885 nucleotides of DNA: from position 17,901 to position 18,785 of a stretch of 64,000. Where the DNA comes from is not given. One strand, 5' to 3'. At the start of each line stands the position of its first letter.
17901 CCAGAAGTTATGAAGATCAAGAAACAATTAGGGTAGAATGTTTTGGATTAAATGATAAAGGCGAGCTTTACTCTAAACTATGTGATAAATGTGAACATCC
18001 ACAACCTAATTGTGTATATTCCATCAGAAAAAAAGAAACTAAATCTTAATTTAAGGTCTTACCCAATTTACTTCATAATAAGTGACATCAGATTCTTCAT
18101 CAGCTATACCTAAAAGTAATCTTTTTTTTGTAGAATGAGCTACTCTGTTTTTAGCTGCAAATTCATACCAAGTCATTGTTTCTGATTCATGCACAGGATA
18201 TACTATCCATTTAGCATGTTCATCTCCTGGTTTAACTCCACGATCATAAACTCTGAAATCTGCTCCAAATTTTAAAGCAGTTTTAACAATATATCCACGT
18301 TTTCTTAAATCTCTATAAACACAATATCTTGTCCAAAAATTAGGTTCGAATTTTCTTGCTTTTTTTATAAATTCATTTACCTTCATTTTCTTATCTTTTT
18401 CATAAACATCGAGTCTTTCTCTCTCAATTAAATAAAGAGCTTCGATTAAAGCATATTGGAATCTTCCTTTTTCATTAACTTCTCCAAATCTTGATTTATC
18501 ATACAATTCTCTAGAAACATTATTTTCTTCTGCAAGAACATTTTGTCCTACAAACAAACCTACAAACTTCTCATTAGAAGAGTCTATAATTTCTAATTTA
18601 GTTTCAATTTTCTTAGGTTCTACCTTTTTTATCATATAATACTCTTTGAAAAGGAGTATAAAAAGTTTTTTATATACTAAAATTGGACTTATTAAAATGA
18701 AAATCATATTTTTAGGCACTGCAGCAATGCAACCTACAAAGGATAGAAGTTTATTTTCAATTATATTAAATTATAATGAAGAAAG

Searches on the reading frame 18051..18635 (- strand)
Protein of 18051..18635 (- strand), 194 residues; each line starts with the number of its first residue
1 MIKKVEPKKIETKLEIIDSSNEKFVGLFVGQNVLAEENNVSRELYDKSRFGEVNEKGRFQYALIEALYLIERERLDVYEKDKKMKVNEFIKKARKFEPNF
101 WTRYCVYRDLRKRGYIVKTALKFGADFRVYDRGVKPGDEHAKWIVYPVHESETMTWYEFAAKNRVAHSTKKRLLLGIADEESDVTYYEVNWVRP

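Call 9: search_protein_families(library=pfam, proteins=[window:18051-18635:-])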
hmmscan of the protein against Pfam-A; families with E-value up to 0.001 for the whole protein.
window:18051-18635:- (194 aa): 4 families
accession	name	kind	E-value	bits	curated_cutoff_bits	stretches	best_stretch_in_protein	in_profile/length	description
PF01974.23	tRNA_int_endo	-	6.7e-30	103.5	27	1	100-186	1-85/85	tRNA intron endonuclease, catalytic C-terminal domain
PF02778.19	tRNA_int_endo_N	-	4.3e-14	52.2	21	1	26-89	3-66/67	tRNA intron endonuclease, N-terminal domain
PF09631.16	Sen15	-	0.00042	21.1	22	1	132-190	29-92/101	Sen15 protein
PF12928.12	tRNA_int_end_N2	-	0.00084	19.8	24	0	50-78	40-68/69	tRNA-splicing endonuclease subunit sen54 N-term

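Call 10: search_protein_families(library=ncbifam, proteins=[window:18051-18635:-])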
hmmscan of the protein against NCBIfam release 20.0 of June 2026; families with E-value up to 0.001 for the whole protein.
window:18051-18635:- (194 aa): 6 families
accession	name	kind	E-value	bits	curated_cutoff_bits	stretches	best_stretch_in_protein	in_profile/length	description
NF006795.0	PRK09300.1-3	equivalog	2.2e-37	128.8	501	1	29-191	6-163/350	tRNA splicing endonuclease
TIGR00324.1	endA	equivalog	2.6e-36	125.1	59.6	1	32-192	11-177/177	tRNA-intron lyase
NF006796.0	PRK09300.1-4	equivalog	2.1e-27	96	518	1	30-190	7-156/335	tRNA splicing endonuclease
NF006794.0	PRK09300.1-1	equivalog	1.8e-18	66.6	383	1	41-190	195-342/346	tRNA splicing endonuclease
NF006797.0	PRK09300.1-5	equivalog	3.5e-14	52.8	292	1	105-187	204-280/290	tRNA splicing endonuclease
NF007085.0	PRK09539.1-2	equivalog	6.7e-06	26.4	157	1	83-190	14-118/124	tRNA-splicing endonuclease subunit beta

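Call 31: search_solved_structures(query=window:18051-18635:-, max_evalue=0.001, show_alignments=3)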
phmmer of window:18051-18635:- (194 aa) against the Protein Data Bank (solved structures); distinct sequences matched with E-value up to 0.001: 25.
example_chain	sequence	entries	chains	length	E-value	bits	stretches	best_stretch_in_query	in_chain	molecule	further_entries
3iey_A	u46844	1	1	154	9.9e-41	142.7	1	61-194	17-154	tRNA-splicing endonuclease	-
1a79_A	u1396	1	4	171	1.7e-32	115.9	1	23-194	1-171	TRNA ENDONUCLEASE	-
5x89_A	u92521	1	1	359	4.9e-32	114.4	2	54-190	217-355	EndA-like protein,tRNA-splicing endonuclease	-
3p1z_B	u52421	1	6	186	3.4e-24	88.8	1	23-194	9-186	tRNA-splicing endonuclease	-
3ajv_B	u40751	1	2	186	8.7e-23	84.2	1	23-194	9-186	tRNA-splicing endonuclease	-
4fz2_A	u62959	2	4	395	1.2e-22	83.8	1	36-178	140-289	tRNA intron endonuclease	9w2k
1r0v_A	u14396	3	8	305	1.3e-22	83.7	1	32-176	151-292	tRNA-intron endonuclease | Putative tRNA-intron endonuclease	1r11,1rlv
2gjw_A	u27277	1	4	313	1.4e-22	83.5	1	32-176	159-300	tRNA-splicing endonuclease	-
3p1y_A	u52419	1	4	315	8.5e-22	81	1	56-176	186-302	tRNA-splicing endonuclease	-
2cv8_A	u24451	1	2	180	1.1e-21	80.6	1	59-192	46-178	tRNA-splicing endonuclease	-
2zyz_B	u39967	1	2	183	3.9e-15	59.2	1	45-192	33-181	tRNA-splicing endonuclease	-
3iey_B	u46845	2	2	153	6.7e-15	58.5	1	79-192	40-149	NEQ261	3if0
6z9u_A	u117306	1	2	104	2.1e-09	40.6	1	98-192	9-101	tRNA-splicing endonuclease subunit Sen34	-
8iss_C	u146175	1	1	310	2.4e-08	37.1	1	98-192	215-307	tRNA-splicing endonuclease subunit Sen34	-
8hmz_B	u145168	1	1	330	2.7e-08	37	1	98-192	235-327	tRNA-splicing endonuclease subunit Sen34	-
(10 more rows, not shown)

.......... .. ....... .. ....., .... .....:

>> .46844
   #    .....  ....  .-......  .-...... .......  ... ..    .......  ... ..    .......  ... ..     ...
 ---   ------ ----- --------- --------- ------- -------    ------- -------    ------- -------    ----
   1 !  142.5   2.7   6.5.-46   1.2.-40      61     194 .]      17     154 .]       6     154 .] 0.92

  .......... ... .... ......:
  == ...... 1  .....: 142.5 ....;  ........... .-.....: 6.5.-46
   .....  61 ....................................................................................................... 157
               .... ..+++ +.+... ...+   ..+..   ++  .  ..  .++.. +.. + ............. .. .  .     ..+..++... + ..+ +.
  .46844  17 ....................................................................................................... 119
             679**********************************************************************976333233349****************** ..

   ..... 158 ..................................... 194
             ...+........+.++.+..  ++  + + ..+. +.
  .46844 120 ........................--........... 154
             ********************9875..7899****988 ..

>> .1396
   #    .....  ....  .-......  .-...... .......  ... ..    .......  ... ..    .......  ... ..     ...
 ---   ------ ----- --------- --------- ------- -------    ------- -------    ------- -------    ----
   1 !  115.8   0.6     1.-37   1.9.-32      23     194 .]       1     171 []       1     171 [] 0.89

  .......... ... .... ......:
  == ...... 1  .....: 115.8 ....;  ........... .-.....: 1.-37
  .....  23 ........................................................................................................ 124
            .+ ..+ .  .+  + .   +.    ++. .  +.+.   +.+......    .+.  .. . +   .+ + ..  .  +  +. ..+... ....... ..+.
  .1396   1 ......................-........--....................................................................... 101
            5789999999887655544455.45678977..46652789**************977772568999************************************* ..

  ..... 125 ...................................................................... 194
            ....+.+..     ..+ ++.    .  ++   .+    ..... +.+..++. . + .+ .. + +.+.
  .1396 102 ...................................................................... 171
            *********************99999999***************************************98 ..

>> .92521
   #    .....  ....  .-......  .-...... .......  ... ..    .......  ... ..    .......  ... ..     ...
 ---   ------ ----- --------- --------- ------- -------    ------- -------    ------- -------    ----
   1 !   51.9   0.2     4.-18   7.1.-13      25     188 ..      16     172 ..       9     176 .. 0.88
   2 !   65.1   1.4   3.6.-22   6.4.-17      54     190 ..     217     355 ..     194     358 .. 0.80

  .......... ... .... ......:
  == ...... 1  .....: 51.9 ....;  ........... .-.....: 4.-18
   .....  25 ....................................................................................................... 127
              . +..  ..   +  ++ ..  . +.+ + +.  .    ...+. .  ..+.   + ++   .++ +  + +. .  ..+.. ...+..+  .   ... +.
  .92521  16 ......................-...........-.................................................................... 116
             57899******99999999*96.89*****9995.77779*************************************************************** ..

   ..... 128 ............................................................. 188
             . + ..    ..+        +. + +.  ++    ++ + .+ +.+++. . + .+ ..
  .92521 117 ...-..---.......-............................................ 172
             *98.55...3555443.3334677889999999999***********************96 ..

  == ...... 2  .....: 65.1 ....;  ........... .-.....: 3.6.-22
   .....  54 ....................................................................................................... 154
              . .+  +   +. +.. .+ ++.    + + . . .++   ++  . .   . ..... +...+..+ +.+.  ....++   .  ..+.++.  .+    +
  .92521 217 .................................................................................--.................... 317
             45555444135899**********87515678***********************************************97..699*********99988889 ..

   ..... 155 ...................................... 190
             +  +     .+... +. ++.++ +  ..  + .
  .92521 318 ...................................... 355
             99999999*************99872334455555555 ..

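Call 65: find_homologous_proteins(query=window:18051-18635:-, max_evalue=1e-10)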
Query window:18051-18635:- (194 aa): 7929 proteins with E <= 1e-10 among 8000 candidates; the best 120 are listed.
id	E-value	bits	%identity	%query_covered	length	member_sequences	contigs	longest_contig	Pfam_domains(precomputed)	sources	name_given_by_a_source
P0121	9.8e-125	431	100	100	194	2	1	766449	PF01974.24,PF02778.20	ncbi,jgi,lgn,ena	ncbi:MAG: tRNA-intron lyase [Candidatus Nanoarchaeia archaeon]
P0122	3.9e-79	283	68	89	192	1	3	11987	PF01974.24,PF02778.20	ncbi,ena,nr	ncbi:tRNA-intron lyase [Candidatus Woesearchaeota archaeon]|nr:tRNA-intron lyase [Candidatus Woesear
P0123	6.3e-79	282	66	89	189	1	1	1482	PF01974.24,PF02778.20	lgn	-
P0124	1.4e-78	281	66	100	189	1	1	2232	PF01974.24,PF02778.20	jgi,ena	-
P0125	1.4e-78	281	66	89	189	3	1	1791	PF01974.24,PF02778.20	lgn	-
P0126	1.6e-78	281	65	96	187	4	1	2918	PF01974.24,PF02778.20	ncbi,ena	-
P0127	3.2e-78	280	67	92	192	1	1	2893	PF01974.24,PF02778.20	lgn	-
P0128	4.3e-78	279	72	86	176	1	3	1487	PF01974.24,PF02778.20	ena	-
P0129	4.7e-78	279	68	90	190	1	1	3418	PF01974.24,PF02778.20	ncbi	-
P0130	5.0e-78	279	66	89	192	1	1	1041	PF01974.24,PF02778.20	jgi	-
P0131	7.1e-78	279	64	92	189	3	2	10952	PF01974.24,PF02778.20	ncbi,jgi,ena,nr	ncbi:MAG: tRNA-intron lyase [Nanoarchaeota archaeon]|nr:tRNA-intron lyase [Nanoarchaeota archaeon] M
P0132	7.7e-78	279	66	97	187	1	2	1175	PF01974.24,PF02778.20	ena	-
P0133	1.2e-77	278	62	100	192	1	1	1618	PF01974.24,PF02778.20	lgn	-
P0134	1.3e-77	278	68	89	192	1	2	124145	PF01974.24,PF02778.20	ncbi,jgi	-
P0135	2.0e-77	277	66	89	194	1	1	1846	PF01974.24,PF02778.20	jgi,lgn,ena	-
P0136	3.9e-77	276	65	96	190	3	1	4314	PF01974.24,PF02778.20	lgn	-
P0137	4.2e-77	276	68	89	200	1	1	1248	PF01974.24,PF02778.20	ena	-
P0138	5.0e-77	276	62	100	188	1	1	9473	PF01974.24,PF02778.20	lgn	-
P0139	8.1e-77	275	63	95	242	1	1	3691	PF01974.24,PF02778.20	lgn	-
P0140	9.9e-77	275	63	96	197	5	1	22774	PF01974.24,PF02778.20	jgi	-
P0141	1.2e-76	275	63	96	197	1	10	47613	PF01974.24,PF02778.20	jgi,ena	-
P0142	1.3e-76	275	63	96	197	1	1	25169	PF01974.24,PF02778.20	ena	-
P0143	1.5e-76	274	67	86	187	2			PF01974.24,PF02778.20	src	-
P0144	1.5e-76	274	68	89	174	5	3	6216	PF01974.24,PF02778.20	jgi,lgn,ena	-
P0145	1.6e-76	274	65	90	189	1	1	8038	PF01974.24,PF02778.20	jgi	jgi:tRNA-intron endonuclease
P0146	2.1e-76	274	68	86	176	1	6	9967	PF01974.24,PF02778.20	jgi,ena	-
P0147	2.4e-76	274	68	89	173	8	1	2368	PF01974.24,PF02778.20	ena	-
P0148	2.9e-76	273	68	88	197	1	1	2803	PF01974.24,PF02778.20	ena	-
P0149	3.6e-76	273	68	87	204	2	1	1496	PF01974.24,PF02778.20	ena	-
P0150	4.2e-76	273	67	86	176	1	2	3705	PF01974.24,PF02778.20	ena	-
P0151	5.4e-76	273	68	86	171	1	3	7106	PF01974.24,PF02778.20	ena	-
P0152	5.6e-76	272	66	87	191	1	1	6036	PF01974.24,PF02778.20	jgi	jgi:tRNA-intron endonuclease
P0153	6.1e-76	272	67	86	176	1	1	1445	PF01974.24,PF02778.20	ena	-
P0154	6.8e-76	272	64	99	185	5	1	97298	PF01974.24,PF02778.20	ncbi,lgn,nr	ncbi:tRNA-intron lyase [Candidatus Woesearchaeota archaeon]|nr:tRNA-intron lyase [Candidatus Woesear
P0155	7.7e-76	272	67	86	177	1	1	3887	PF01974.24,PF02778.20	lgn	-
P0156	8.0e-76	272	63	93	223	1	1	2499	PF01974.24,PF02778.20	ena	-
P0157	9.1e-76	272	67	86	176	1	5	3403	PF01974.24,PF02778.20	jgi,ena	-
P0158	9.2e-76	272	62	96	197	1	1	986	PF01974.24,PF02778.20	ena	-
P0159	1.0e-75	272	61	99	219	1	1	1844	PF01974.24,PF02778.20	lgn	-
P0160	1.0e-75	272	67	86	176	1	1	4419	PF01974.24,PF02778.20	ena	-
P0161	1.2e-75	271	60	96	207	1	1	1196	PF01974.24,PF02778.20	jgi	jgi:tRNA-intron endonuclease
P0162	1.3e-75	271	66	86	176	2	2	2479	PF01974.24,PF02778.20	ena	-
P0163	1.3e-75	271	66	87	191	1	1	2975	PF01974.24,PF02778.20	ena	-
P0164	1.4e-75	271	66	89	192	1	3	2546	PF01974.24,PF02778.20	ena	-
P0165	1.4e-75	271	62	96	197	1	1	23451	PF01974.24,PF02778.20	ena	-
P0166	1.7e-75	271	62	100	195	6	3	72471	PF01974.24,PF02778.20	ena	-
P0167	1.8e-75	271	67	87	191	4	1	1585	PF01974.24,PF02778.20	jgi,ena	-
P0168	2.1e-75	271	64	90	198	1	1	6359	PF01974.24,PF02778.20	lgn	-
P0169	2.2e-75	271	64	87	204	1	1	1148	PF01974.24,PF02778.20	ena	-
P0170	2.3e-75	270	67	85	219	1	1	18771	PF01974.24,PF02778.20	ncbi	-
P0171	2.7e-75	270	64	87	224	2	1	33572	PF01974.24,PF02778.20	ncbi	-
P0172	2.9e-75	270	66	87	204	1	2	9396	PF01974.24,PF02778.20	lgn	-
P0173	2.9e-75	270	66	89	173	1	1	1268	PF01974.24,PF02778.20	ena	-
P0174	3.0e-75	270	65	89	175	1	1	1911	PF01974.24,PF02778.20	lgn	-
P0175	3.2e-75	270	59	99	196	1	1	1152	PF01974.24,PF02778.20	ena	-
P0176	3.3e-75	270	61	100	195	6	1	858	PF01974.24,PF02778.20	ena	-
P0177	3.5e-75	270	62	92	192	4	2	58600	PF01974.24,PF02778.20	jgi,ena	-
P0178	3.9e-75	270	65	89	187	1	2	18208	PF01974.24,PF02778.20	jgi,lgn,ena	-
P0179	4.2e-75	270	59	100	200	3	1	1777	PF01974.24,PF02778.20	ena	-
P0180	4.7e-75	269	60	97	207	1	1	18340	PF01974.24,PF02778.20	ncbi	-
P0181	4.7e-75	269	58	99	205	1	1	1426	PF01974.24,PF02778.20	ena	-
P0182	4.7e-75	269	59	97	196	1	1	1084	PF01974.24,PF02778.20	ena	-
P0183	4.8e-75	269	66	86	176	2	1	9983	PF01974.24,PF02778.20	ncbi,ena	-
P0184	6.0e-75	269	58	99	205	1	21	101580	PF01974.24,PF02778.20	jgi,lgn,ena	jgi:tRNA-intron endonuclease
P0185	6.2e-75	269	66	87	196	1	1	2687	PF01974.24,PF02778.20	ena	-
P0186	6.2e-75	269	63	90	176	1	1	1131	PF01974.24,PF02778.20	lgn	-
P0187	6.6e-75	269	67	88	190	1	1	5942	PF01974.24,PF02778.20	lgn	-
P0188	8.0e-75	269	65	90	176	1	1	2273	PF01974.24,PF02778.20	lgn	-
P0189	8.6e-75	269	59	96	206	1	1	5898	PF01974.24,PF02778.20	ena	-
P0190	8.8e-75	269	61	96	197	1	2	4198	PF01974.24,PF02778.20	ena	-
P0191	8.9e-75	269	60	96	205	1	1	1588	PF01974.24,PF02778.20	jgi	jgi:tRNA-intron endonuclease, archaea type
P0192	9.3e-75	268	66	90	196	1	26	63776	PF01974.24,PF02778.20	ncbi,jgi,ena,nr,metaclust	ncbi:tRNA-intron lyase [Candidatus Woesearchaeota archaeon]|nr:tRNA-intron lyase [Candidatus Woesear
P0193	9.9e-75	268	63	94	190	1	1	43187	PF01974.24,PF02778.20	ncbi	-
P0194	1.0e-74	268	66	88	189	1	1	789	PF01974.24,PF02778.20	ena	-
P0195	1.1e-74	268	60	96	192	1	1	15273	PF01974.24,PF02778.20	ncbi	-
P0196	1.1e-74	268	66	87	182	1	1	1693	PF01974.24,PF02778.20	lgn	-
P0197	1.2e-74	268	60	96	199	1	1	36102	PF01974.24,PF02778.20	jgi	jgi:tRNA-intron endonuclease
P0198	1.3e-74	268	64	90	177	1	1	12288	PF01974.24,PF02778.20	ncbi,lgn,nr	ncbi:MAG: tRNA-intron lyase [Nanoarchaeota archaeon]|nr:tRNA-intron lyase [Nanoarchaeota archaeon]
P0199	1.3e-74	268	64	93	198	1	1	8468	PF01974.24,PF02778.20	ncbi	-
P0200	1.3e-74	268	64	91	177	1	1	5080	PF01974.24,PF02778.20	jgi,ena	-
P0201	1.4e-74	268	59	97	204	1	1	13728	PF01974.24,PF02778.20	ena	-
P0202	1.5e-74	268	65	89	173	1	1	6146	PF01974.24,PF02778.20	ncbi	-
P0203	1.5e-74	268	65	87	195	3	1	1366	PF01974.24,PF02778.20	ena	-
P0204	1.5e-74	268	61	92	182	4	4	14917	PF01974.24,PF02778.20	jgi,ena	-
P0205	1.5e-74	268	60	97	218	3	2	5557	PF01974.24,PF02778.20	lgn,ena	-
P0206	1.5e-74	268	61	99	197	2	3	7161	PF01974.24,PF02778.20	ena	-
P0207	1.6e-74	268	64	87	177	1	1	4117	PF01974.24,PF02778.20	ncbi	-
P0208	1.7e-74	268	66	89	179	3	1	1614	PF01974.24,PF02778.20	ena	-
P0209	1.8e-74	268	67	86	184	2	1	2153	PF01974.24,PF02778.20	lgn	-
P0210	1.8e-74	268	65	90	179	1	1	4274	PF01974.24,PF02778.20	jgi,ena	-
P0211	1.8e-74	268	59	97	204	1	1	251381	PF01974.24,PF02778.20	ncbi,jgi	jgi:tRNA-intron endonuclease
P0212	1.9e-74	268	62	97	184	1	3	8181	PF01974.24,PF02778.20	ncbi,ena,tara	tara:strand:+ start:608 stop:1162 length:555 start_codon:yes stop_codon:yes gene_type:complete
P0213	1.9e-74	267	64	86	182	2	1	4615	PF01974.24,PF02778.20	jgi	-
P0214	2.0e-74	267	65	93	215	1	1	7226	PF01974.24,PF02778.20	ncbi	-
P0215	2.0e-74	267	65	89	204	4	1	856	PF01974.24,PF02778.20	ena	-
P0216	2.1e-74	267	62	96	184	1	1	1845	PF09631.17,PF01974.24,PF02778.20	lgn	-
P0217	2.2e-74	267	61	96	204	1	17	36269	PF01974.24,PF02778.20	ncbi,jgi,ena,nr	ncbi:MAG TPA: tRNA-intron lyase [Candidatus Nanoarchaeia archaeon]|nr:tRNA-intron lyase [Candidatus 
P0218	2.2e-74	267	60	97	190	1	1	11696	PF01974.24,PF02778.20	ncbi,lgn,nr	ncbi:tRNA-intron lyase [Candidatus Woesearchaeota archaeon]|nr:tRNA-intron lyase [Candidatus Woesear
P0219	2.3e-74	267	64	92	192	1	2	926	PF01974.24,PF02778.20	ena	-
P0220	2.4e-74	267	63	90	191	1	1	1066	PF01974.24,PF02778.20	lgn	-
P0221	2.6e-74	267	66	89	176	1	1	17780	PF01974.24,PF02778.20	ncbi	-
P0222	2.6e-74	267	65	86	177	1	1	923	PF01974.24,PF02778.20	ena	-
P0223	2.8e-74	267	62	95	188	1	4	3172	PF01974.24,PF02778.20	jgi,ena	-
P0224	2.8e-74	267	67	86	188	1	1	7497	PF01974.24,PF02778.20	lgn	-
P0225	2.9e-74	267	64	87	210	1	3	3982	PF01974.24,PF02778.20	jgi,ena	-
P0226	3.1e-74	267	63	91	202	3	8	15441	PF01974.24,PF02778.20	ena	-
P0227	3.3e-74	267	64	87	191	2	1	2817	PF01974.24,PF02778.20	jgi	jgi:tRNA-intron endonuclease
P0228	3.3e-74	267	66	87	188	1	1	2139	PF01974.24,PF02778.20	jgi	jgi:tRNA-intron endonuclease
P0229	3.5e-74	267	63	89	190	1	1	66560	PF01974.24,PF02778.20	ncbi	-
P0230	3.6e-74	267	60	96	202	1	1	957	PF01974.24,PF02778.20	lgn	-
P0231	3.7e-74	267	60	97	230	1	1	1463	PF01974.24,PF02778.20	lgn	-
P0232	3.8e-74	266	58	100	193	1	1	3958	PF01974.24,PF02778.20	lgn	-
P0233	3.9e-74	266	60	96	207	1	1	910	PF01974.24,PF02778.20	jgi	jgi:tRNA-intron endonuclease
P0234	3.9e-74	266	60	99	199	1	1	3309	PF01974.24,PF02778.20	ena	-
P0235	4.0e-74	266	60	96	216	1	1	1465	PF01974.24,PF02778.20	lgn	-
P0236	4.1e-74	266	66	87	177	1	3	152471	PF01974.24,PF02778.20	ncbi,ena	-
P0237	4.1e-74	266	66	87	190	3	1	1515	PF01974.24,PF02778.20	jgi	jgi:tRNA-intron endonuclease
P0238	4.3e-74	266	60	96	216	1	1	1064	PF01974.24,PF02778.20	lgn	-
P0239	4.6e-74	266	65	90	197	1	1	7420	PF01974.24,PF02778.20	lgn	-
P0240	4.6e-74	266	65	89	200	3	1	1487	PF01974.24,PF02778.20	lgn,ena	-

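Call 67: find_encoding_contigs(protein=P0121, flank=300, max_places=6)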
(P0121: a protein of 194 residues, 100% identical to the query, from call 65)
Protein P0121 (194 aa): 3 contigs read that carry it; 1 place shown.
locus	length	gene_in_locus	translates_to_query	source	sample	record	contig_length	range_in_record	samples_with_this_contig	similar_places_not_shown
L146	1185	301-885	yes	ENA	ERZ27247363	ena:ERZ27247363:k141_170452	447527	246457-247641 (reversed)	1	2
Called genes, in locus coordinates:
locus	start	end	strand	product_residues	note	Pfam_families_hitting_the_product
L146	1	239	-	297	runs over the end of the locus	PF23023:Anti-Pycsar_Apyc1, PF00753:Lactamase_B, PF12706:Lactamase_B_2 (weak)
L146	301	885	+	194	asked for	PF02778:tRNA_int_endo_N, PF01974:tRNA_int_endo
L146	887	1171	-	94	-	-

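Call 68: list_cluster_members(proteins=[P0121])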
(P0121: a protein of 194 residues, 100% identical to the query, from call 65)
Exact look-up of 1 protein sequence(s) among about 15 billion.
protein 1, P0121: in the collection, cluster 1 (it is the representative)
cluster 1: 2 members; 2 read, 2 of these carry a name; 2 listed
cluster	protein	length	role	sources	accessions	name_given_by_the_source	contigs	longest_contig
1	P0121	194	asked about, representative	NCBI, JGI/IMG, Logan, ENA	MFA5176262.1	MAG: tRNA-intron lyase [Candidatus Nanoarchaeia archaeon]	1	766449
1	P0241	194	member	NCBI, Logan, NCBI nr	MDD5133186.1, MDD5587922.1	MAG: tRNA-intron lyase [Candidatus Nanoarchaeia archaeon] | tRNA-intron lyase [Candidatus Nanoarchaeia archaeon]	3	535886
